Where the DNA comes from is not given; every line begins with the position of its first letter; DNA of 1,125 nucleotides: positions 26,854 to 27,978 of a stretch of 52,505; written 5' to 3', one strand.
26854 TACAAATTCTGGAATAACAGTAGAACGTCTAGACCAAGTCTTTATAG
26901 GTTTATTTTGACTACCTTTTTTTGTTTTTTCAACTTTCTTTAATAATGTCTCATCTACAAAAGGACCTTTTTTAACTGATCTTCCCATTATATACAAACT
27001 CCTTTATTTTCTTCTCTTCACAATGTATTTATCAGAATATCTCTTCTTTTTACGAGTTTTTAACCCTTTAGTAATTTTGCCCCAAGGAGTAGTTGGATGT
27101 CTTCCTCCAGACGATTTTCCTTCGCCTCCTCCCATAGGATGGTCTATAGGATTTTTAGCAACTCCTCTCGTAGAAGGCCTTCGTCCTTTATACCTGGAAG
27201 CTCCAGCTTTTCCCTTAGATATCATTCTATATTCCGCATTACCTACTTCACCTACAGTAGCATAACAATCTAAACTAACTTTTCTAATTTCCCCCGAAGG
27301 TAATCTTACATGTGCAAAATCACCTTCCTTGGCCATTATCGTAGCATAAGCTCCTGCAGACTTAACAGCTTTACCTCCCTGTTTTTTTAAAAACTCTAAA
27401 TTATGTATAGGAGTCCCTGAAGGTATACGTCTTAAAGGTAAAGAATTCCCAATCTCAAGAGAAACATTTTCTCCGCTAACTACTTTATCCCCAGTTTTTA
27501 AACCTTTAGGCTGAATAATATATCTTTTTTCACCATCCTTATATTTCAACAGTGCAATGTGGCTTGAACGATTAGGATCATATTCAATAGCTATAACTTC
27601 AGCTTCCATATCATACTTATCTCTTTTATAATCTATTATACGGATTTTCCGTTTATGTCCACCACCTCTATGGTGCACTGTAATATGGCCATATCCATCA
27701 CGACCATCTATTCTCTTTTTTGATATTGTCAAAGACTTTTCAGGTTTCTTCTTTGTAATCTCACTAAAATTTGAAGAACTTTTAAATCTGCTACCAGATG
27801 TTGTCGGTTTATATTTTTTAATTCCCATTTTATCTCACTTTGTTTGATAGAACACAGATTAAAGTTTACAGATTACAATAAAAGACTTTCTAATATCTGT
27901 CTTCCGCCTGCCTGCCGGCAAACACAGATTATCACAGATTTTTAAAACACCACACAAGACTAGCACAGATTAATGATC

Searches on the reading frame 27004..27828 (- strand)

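Call 86: search_protein_families(library=pfam, proteins=[window:27004-27828:-], max_evalue=0.00001)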
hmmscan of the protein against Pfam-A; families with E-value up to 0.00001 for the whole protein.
window:27004-27828:- (274 aa): 2 families
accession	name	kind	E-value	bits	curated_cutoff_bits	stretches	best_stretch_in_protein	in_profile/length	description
PF03947.24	Ribosomal_L2_C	-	7.3e-49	165.5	33.7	1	126-250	2-126/126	Ribosomal Proteins L2, C-terminal domain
PF00181.30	Ribosomal_L2_N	-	6.1e-34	116.3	23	1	42-118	1-77/77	Ribosomal Proteins L2, RNA binding N-terminal domain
